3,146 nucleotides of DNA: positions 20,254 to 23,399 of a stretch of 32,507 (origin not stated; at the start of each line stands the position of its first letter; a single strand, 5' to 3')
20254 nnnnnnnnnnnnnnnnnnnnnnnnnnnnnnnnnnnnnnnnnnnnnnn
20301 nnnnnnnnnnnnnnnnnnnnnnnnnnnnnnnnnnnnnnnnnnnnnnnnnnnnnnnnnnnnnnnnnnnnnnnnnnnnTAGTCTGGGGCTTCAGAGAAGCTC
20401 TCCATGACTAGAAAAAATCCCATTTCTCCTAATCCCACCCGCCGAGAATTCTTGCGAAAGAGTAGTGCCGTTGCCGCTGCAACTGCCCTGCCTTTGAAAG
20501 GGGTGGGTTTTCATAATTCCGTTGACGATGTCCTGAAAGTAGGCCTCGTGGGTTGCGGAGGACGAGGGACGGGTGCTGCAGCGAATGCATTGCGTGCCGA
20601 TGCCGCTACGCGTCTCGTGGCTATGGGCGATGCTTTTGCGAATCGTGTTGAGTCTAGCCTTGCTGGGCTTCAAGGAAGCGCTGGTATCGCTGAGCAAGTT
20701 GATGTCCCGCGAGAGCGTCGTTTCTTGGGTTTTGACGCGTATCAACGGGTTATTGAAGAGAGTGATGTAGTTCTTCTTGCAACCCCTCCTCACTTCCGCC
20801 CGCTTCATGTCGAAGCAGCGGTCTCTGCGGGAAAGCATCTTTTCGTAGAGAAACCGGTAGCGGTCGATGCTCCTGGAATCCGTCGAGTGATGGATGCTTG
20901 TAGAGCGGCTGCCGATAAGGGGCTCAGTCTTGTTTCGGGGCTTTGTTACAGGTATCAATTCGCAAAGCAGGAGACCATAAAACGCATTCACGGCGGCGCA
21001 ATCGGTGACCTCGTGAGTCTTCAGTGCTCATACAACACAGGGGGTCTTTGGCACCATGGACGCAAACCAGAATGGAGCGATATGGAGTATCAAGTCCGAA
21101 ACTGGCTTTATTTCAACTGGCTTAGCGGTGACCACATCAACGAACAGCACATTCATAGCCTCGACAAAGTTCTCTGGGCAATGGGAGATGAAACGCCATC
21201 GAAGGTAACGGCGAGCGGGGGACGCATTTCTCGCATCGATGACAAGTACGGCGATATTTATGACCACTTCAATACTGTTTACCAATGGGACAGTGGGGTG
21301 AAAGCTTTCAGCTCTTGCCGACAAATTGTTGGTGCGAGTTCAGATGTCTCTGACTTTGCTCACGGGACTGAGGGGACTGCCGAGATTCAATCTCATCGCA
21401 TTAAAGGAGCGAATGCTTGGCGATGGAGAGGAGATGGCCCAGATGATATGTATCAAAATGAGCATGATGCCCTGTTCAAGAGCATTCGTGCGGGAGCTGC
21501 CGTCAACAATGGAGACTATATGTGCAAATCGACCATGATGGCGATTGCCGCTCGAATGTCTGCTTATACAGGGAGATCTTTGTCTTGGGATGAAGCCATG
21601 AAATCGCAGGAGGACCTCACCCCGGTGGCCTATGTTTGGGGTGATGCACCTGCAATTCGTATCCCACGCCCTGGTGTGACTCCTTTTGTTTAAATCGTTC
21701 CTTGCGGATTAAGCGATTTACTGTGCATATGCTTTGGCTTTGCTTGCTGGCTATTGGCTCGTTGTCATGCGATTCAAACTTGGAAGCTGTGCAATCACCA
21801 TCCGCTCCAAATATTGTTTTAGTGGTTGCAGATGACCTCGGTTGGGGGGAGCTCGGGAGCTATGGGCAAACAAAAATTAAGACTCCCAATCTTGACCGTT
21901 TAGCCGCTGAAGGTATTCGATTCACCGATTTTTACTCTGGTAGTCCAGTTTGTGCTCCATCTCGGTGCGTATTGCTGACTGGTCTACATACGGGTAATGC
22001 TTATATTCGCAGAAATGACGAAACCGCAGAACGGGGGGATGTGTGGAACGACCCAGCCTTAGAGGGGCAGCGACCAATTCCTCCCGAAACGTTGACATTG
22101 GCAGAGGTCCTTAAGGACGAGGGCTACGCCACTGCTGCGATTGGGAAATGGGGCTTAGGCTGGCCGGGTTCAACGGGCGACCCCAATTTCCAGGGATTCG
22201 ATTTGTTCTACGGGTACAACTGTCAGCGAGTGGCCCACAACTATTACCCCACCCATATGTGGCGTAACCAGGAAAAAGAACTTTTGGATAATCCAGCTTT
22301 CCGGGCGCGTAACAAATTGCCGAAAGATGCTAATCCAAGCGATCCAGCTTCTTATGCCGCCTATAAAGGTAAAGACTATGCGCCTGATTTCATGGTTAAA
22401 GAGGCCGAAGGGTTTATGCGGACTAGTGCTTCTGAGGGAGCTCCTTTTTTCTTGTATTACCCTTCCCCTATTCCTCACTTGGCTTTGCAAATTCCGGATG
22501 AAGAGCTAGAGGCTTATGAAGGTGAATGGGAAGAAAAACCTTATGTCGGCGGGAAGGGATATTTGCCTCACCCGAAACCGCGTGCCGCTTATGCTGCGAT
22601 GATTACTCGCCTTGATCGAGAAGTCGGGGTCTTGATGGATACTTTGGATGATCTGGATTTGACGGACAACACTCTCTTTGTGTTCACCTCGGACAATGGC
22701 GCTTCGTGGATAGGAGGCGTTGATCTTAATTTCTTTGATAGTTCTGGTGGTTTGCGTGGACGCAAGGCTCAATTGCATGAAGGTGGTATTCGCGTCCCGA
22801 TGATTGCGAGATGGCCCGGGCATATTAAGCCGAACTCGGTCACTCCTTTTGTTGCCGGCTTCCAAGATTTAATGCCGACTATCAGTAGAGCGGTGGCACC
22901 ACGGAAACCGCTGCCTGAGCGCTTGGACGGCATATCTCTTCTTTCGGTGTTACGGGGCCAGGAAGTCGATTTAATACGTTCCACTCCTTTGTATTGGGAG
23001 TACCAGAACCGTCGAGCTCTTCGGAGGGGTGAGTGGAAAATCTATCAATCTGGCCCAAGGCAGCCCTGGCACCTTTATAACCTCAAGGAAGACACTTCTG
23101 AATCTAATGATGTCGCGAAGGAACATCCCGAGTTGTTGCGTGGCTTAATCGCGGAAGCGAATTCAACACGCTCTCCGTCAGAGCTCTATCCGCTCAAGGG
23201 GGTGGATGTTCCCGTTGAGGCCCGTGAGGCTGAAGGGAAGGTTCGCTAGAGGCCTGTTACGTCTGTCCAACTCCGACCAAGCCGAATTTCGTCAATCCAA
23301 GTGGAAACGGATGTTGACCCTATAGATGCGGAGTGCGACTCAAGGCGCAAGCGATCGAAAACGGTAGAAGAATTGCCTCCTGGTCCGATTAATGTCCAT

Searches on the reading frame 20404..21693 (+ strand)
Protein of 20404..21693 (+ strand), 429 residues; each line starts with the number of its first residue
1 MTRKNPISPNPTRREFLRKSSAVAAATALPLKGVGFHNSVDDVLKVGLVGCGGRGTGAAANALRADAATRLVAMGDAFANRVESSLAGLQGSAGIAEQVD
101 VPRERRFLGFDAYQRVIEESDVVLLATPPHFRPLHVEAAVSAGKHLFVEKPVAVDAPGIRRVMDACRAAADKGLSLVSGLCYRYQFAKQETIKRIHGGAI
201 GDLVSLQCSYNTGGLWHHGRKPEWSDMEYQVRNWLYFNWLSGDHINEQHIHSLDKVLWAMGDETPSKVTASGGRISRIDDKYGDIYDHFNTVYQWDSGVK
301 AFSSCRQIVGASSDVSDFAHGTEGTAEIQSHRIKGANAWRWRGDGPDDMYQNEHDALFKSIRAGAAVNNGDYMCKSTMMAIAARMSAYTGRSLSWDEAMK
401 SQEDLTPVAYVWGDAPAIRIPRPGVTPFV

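Call 34: search_protein_families(library=pfam, proteins=[window:20404-21693:+], max_evalue=0.001)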
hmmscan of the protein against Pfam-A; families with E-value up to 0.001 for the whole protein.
window:20404-21693:+ (429 aa): 2 families
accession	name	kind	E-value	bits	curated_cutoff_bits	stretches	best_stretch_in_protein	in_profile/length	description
PF01408.29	GFO_IDH_MocA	-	9.4e-12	46.1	24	1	44-169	1-112/120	Oxidoreductase family, NAD-binding Rossmann fold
PF22725.1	GFO_IDH_MocA_C3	-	2.3e-07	31.3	27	1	193-326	6-123/124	GFO/IDH/MocA C-terminal domain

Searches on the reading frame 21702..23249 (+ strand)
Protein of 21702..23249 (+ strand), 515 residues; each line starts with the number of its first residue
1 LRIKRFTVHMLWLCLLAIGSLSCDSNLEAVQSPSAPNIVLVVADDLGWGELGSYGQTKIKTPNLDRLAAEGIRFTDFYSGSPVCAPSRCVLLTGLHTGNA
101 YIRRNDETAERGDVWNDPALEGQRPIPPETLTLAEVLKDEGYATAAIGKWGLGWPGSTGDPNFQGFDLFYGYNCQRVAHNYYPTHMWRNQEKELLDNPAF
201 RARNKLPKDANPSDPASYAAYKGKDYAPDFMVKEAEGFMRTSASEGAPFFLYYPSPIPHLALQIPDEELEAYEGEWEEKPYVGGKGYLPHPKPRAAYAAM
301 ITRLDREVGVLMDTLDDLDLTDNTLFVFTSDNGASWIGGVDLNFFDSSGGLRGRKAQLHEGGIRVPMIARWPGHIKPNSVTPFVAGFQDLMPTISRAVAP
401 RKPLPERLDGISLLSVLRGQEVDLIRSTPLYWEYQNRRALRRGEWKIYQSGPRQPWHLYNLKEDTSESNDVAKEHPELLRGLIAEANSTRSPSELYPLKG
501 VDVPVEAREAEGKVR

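Call 34: search_protein_families(library=pfam, proteins=[window:21702-23249:+], max_evalue=0.001)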
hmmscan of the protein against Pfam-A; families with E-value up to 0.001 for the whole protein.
window:21702-23249:+ (515 aa): 3 families
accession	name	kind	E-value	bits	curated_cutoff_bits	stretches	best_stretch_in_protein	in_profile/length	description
PF00884.28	Sulfatase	-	1.6e-53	182.5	25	1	36-396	1-297/301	Sulfatase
PF16347.10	SGSH_C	-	5.2e-09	36.9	29.3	1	356-474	9-134/154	N-sulphoglucosamine sulphohydrolase, C-terminal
PF01663.27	Phosphodiest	-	7.7e-08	32.7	23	1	39-382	2-270/342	Type I phosphodiesterase / nucleotide pyrophosphatase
